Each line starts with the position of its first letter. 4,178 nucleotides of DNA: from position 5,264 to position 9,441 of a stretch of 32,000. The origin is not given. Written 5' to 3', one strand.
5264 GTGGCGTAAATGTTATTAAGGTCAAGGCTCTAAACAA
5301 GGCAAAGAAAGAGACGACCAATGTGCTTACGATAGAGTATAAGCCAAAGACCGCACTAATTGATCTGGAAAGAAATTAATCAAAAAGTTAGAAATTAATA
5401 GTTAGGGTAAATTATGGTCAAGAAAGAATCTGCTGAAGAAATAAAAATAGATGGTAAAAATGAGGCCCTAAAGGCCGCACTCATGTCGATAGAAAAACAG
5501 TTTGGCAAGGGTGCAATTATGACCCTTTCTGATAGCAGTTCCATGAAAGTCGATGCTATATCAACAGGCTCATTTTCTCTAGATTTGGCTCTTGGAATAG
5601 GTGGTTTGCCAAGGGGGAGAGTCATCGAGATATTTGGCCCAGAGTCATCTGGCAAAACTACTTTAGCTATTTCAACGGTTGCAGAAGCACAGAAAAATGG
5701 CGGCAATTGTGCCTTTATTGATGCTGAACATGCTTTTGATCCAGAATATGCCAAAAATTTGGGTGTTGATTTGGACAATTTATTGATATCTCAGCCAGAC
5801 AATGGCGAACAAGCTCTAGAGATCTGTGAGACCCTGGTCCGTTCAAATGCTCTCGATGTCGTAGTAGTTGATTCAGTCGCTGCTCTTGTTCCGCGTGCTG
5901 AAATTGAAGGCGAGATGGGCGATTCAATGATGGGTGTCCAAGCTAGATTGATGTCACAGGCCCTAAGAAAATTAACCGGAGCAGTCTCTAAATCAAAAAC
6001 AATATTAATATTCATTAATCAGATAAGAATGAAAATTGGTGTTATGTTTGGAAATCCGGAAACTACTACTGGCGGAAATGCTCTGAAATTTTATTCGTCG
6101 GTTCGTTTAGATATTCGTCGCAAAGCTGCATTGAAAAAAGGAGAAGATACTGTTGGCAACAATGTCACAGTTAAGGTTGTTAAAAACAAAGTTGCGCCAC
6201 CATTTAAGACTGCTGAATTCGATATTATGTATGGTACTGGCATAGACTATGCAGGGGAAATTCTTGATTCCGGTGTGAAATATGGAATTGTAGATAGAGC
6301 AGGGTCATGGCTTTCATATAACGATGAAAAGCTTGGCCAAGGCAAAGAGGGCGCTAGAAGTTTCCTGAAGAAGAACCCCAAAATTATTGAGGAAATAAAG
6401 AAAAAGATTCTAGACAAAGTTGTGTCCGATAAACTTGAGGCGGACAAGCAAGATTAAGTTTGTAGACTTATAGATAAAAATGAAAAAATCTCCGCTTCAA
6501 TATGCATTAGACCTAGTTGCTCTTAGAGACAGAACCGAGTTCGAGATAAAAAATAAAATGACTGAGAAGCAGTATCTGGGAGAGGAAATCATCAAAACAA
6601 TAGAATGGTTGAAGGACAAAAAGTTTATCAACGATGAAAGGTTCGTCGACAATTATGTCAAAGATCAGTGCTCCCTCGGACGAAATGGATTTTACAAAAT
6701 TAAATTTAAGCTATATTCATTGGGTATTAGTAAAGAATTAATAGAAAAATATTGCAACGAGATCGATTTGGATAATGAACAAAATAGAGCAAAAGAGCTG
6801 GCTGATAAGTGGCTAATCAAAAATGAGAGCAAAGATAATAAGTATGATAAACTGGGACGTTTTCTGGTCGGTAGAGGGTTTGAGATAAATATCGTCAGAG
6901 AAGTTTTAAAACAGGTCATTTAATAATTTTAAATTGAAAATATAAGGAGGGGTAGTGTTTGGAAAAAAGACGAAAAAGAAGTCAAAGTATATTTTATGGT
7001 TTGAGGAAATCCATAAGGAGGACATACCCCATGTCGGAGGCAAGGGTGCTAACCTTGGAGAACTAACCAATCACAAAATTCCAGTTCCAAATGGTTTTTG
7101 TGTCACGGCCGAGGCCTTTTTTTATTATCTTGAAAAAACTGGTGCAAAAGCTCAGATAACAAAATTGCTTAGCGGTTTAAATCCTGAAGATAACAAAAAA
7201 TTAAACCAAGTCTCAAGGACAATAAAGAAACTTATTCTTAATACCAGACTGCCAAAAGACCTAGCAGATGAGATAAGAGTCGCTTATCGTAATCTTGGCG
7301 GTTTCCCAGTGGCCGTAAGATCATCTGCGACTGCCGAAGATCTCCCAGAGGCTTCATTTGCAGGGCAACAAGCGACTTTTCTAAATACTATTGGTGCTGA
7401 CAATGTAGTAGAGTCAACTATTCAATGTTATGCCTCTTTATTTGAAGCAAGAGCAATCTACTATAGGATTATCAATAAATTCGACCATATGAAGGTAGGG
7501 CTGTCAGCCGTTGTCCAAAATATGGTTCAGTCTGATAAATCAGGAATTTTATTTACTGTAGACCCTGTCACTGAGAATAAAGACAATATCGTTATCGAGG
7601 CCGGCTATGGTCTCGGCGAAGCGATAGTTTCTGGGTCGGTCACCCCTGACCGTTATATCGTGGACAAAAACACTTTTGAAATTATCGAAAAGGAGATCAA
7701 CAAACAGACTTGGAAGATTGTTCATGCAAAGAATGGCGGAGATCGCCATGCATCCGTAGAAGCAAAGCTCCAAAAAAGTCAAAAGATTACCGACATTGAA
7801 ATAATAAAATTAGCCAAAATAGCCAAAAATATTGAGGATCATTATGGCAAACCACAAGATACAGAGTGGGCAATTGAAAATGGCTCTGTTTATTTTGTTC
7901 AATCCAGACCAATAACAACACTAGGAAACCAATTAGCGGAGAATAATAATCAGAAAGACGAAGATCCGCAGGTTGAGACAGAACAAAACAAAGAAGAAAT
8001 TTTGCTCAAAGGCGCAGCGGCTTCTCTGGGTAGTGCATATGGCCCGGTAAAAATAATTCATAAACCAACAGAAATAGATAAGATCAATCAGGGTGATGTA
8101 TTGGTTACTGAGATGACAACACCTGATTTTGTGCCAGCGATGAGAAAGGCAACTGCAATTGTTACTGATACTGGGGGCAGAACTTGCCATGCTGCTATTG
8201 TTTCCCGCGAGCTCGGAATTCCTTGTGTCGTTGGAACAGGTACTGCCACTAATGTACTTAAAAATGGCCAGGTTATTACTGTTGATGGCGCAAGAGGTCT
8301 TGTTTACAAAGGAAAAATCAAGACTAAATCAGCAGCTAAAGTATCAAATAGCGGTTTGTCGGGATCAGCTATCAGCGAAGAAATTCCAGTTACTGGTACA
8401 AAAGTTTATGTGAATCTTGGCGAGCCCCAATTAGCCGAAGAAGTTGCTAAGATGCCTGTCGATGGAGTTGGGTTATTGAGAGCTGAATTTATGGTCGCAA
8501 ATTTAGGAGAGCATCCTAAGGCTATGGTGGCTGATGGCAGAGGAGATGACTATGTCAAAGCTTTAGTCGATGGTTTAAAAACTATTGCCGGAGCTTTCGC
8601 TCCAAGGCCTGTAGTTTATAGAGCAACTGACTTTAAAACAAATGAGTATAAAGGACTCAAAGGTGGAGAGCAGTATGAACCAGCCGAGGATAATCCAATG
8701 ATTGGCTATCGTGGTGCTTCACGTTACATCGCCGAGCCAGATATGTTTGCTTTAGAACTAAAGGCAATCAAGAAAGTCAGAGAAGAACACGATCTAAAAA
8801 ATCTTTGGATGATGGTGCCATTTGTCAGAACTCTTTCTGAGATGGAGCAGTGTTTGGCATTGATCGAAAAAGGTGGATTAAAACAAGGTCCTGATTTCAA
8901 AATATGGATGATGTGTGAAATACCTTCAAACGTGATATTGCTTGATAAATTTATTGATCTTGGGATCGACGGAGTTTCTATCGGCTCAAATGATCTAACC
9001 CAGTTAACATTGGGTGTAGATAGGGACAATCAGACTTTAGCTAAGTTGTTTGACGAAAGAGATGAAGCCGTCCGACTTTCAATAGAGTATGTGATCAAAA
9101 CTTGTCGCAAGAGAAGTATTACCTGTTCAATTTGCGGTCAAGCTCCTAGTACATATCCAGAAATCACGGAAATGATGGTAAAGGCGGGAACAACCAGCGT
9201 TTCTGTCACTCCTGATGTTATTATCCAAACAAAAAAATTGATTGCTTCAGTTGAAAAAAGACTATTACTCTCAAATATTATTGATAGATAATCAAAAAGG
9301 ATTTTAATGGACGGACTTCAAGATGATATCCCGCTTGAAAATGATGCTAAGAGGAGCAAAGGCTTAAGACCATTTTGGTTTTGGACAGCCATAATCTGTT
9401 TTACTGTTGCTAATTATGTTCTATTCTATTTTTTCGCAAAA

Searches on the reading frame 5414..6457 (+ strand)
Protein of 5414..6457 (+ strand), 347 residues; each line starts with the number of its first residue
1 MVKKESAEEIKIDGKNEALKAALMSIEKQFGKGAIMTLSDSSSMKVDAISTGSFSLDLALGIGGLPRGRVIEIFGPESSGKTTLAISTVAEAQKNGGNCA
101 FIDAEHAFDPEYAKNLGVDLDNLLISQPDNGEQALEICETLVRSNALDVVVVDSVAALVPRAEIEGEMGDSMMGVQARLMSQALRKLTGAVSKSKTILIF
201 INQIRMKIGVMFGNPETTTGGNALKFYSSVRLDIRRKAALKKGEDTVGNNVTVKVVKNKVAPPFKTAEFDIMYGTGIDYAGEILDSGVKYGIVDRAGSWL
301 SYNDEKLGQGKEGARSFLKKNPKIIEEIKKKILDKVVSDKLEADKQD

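Call 6: search_protein_families(library=pfam, proteins=[window:5414-6457:+], max_evalue=0.001)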
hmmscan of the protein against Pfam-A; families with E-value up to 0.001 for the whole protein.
window:5414-6457:+ (347 aa): 5 families
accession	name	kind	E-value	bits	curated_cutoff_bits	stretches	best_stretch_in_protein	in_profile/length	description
PF00154.27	RecA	-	3.1e-141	469.8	27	1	18-278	2-262/262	recA bacterial DNA recombination protein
PF21096.2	RecA_C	-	1.2e-22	80.2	27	1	281-336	1-56/57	RecA C-terminal domain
PF08423.17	Rad51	-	2.2e-12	47.2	22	1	46-237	5-212/244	Rad51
PF06745.19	ATPase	-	1.3e-07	31.7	26.6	1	50-124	2-78/231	KaiC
PF01637.24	ATPase_2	-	0.00039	20.8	33.2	1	69-203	21-118/225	ATPase domain predominantly from Archaea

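Call 58: list_cluster_members(proteins=[window:5414-6457:+, window:30397-31575:+, P0001, P0121, P0241, window:6955-9291:+])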
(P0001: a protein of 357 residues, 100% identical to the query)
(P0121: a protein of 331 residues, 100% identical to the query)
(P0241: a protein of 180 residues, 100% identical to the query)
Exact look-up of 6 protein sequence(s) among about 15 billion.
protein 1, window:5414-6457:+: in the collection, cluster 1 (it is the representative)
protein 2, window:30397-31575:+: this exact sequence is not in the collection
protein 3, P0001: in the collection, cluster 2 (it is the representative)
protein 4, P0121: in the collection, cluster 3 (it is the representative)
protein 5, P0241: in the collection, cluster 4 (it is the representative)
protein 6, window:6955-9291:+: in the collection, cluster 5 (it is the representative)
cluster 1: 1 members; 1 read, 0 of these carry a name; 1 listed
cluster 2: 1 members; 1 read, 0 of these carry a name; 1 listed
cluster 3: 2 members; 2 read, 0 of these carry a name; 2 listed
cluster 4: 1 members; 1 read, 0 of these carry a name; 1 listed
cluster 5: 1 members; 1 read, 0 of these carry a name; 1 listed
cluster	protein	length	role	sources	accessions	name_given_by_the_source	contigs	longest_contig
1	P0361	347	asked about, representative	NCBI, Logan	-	-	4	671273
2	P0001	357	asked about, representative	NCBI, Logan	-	-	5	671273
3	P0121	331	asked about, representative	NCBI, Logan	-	-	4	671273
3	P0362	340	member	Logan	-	-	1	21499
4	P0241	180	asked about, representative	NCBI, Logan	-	-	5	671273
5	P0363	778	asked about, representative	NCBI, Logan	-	-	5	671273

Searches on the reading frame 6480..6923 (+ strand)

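Call 6: search_protein_families(library=pfam, proteins=[window:6480-6923:+], max_evalue=0.001)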
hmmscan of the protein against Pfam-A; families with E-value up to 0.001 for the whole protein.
window:6480-6923:+ (147 aa): 3 families
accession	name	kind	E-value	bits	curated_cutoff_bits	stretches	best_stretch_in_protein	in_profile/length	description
PF21982.2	RecX_HTH1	-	9.2e-08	32.4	26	1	7-44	3-40/40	RecX, first three-helix domain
PF02631.22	RecX_HTH2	-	1.9e-06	28.4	26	1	51-90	1-40/42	RecX, second three-helix domain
PF21981.2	RecX_HTH3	-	4.1e-06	27.3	26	1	100-143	3-48/48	RecX, third three-helix domain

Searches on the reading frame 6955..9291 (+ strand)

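Call 5: search_protein_families(library=pfam, proteins=[window:6955-9291:+], max_evalue=0.001)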
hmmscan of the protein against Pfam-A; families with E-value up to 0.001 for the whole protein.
window:6955-9291:+ (778 aa): 3 families
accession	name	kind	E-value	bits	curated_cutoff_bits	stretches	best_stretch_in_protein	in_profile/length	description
PF01326.24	PPDK_N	-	1.3e-108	363.7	27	1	25-335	2-324/328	Pyruvate phosphate dikinase, AMP/ATP-binding domain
PF02896.24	PEP-utilizers_C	-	2.1e-71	240.9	22.8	1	478-767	16-292/293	PEP-utilising enzyme, PEP-binding domain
PF00391.29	PEP-utilizers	-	2.5e-29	101.1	23.1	1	378-448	2-72/72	PEP-utilising enzyme, mobile domain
